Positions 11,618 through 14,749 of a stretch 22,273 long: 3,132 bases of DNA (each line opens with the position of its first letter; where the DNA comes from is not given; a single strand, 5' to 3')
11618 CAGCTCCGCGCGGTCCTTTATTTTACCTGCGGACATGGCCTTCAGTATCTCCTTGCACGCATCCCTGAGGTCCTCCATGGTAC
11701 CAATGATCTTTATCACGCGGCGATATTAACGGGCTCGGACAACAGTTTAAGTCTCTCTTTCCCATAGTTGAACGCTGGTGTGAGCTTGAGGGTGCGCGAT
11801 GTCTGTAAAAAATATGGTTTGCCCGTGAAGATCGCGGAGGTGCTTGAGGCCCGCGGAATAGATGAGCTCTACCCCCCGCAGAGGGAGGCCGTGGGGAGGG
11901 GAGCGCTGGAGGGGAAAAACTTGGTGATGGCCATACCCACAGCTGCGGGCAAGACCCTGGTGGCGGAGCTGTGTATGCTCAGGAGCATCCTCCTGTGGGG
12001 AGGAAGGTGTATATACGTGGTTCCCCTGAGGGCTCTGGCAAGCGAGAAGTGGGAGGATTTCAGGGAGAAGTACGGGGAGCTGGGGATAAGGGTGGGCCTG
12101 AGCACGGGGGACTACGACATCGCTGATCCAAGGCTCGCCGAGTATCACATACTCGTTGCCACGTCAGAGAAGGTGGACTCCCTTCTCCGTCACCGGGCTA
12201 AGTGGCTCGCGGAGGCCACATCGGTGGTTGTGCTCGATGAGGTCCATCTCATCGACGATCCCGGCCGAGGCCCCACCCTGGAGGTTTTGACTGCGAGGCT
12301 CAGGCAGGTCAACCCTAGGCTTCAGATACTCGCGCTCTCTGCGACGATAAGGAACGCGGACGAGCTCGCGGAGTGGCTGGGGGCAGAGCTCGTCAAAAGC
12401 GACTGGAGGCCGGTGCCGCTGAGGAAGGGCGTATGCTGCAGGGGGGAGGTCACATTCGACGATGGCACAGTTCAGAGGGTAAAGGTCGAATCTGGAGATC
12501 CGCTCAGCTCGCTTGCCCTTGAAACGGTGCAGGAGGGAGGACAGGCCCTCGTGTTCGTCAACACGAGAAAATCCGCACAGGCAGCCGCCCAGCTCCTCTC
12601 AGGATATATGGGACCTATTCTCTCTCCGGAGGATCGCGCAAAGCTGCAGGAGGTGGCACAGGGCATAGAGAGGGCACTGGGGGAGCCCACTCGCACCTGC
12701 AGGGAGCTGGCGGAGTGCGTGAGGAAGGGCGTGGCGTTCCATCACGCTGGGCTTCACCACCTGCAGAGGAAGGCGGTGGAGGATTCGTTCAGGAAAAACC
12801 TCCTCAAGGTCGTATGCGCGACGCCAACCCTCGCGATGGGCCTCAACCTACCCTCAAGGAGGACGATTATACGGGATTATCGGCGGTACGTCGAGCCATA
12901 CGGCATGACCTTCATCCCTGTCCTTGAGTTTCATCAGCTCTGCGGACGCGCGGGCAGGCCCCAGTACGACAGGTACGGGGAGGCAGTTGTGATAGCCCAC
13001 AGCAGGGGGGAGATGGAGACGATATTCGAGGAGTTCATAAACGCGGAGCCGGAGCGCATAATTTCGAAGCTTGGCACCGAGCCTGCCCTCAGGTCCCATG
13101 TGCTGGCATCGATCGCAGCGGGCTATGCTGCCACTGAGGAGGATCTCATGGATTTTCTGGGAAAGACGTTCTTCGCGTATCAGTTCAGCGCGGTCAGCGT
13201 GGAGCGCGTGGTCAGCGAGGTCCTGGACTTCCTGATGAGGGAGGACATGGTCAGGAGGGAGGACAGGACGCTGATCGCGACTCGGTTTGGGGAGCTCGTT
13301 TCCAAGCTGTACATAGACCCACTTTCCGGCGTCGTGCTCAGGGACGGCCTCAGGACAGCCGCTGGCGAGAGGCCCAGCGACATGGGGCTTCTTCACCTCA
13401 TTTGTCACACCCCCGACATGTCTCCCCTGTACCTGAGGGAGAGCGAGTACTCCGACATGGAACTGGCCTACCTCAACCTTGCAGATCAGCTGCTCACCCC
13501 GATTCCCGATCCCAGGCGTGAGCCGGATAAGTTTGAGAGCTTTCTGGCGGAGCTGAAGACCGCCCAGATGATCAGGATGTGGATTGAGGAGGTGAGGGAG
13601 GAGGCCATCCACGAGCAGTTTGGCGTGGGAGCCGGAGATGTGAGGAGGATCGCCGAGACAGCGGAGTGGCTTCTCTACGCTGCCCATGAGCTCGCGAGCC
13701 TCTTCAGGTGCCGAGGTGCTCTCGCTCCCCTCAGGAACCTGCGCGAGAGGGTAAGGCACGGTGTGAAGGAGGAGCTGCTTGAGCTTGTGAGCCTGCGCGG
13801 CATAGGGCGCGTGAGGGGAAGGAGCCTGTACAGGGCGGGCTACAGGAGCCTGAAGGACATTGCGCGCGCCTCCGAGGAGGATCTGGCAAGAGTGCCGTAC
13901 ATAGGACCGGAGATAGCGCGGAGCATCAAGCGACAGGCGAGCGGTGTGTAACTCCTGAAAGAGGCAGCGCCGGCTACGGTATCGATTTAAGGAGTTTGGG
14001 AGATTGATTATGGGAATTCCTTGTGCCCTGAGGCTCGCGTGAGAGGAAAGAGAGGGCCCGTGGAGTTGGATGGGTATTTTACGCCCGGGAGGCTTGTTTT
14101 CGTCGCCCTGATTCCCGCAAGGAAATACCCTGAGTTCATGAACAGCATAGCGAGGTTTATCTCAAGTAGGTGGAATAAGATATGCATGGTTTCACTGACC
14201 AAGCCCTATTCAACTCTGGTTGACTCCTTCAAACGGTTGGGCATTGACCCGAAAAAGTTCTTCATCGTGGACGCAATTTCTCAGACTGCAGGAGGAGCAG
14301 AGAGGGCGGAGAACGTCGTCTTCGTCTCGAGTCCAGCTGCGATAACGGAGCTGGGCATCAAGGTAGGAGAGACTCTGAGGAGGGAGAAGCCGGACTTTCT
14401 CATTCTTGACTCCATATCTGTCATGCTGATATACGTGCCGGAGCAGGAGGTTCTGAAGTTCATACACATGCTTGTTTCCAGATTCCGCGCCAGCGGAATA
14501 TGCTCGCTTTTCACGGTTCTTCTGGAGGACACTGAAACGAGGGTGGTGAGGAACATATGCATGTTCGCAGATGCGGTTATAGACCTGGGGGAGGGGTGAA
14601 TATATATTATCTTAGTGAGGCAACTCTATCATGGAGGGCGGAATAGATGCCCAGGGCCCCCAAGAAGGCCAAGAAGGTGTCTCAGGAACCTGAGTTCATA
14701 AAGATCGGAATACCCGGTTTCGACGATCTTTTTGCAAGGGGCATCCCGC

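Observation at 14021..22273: Co-directional cluster coupling a KaiC-like ATPase pair to a multi-component cell-surface sensing apparatus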

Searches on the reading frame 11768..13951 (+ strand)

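Call 8: search_protein_families(library=pfam, proteins=[window:11768-13951:+], max_evalue=0.01)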
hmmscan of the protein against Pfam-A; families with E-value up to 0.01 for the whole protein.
window:11768-13951:+ (727 aa): 10 families
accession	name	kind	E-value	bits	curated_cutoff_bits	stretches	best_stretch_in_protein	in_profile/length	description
PF21280.2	Helicase_dom4_arc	-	3.8e-38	130.6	27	1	539-665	1-125/125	Archaeal helicase, domain 4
PF00270.35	DEAD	-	5.2e-30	104.8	26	1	36-199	2-166/167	DEAD/DEAH box helicase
PF14520.12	HHH_5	-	8.9e-13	49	27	1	671-724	2-55/57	Helix-hairpin-helix domain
PF00271.37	Helicase_C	-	2.6e-10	41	23.5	1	319-398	39-109/110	Helicase conserved C-terminal domain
PF04851.21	ResIII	-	3.5e-07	30.7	22.5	1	34-195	4-163/164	Type III restriction enzyme, res subunit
PF12826.13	HHH_2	-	4e-06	27.3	27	1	675-721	7-52/64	Helix-hairpin-helix motif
PF22527.2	DEXQc_Suv3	-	7.6e-06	26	27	1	57-170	21-113/154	DEXQ-box helicase domain of Suv3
PF20470.4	HTH_61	-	1.3e-05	25.9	24.3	1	421-495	16-91/92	Helix-turn-helix domain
PF00633.29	HHH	-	3.7e-05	23.8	24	0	694-721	1-28/30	Helix-hairpin-helix motif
PF10391.15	DNA_pol_lambd_f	-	0.00066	19.9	29.8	1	678-713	8-43/51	Fingers domain of DNA polymerase lambda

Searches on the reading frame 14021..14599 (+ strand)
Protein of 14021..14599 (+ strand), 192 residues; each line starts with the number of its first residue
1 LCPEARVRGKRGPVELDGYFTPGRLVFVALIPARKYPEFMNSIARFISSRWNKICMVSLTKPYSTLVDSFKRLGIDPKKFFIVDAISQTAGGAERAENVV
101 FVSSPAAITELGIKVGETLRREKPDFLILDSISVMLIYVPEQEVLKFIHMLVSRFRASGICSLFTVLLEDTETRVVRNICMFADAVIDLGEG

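Call 8: search_protein_families(library=pfam, proteins=[window:14021-14599:+], max_evalue=0.01)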
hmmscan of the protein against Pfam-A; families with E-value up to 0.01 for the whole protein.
window:14021-14599:+ (192 aa): 3 families
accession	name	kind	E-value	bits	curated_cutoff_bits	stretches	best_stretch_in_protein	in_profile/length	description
PF24336.1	DUF7504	-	1.8e-09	38.8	27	1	80-189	59-179/179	Family of unknown function (DUF7504)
PF06745.19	ATPase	-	3.2e-06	27.1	26.6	1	54-176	51-172/231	KaiC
PF23365.1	DUF7090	-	5.5e-05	23.4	27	1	72-191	63-184/192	Family of unknown function (DUF7090)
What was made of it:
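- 14021..14599 (+): g1: inactivated KaiC paralogue (iKaiC, DUF7504 type), 192 aa. It has no Walker A and no catalytic Glu pair, but keeps a Walker-B-like hhhhDSIS. Pfam DUF7504 1.8e-9 and KaiC 3e-6 (call 8).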

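Call 48: search_protein_families(library=ncbifam, proteins=[window:14021-14599:+], max_evalue=0.01)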
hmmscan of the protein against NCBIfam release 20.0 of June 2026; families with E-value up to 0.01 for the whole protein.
window:14021-14599:+ (192 aa): 2 families
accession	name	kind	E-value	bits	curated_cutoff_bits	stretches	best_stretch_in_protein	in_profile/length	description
NF006799.0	PRK09302.1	equivalog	0.00021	20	408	1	115-181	355-424/515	circadian clock protein KaiC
NF004723.0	PRK06067.1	subfamily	0.00069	19.2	194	1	110-175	116-180/243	flagellar accessory protein FlaH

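Call 72: search_protein_families(library=padloc, proteins=[window:14021-14599:+], max_evalue=0.001)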
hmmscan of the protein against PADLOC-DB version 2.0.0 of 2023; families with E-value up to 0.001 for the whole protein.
window:14021-14599:+ (192 aa): 0 families

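Call 101: list_cluster_members(proteins=[window:14021-14599:+, window:15465-17831:+, window:18270-19613:+, window:19615-21123:+])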
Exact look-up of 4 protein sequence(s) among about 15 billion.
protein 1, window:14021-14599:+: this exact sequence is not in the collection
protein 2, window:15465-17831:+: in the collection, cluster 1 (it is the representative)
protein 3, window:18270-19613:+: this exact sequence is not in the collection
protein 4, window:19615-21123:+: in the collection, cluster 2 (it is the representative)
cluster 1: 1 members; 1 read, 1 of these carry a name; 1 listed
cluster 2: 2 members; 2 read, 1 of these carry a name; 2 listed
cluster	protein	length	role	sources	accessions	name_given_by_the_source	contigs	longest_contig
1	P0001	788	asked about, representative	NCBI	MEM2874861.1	MAG: PQQ-binding-like beta-propeller repeat protein [Candidatus Hadarchaeales archaeon]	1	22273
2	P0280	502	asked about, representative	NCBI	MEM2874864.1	MAG: HAMP domain-containing sensor histidine kinase [Candidatus Hadarchaeales archaeon]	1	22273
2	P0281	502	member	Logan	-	-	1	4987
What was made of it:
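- Checked: NCBI also calls a 502-aa HK (call 101).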
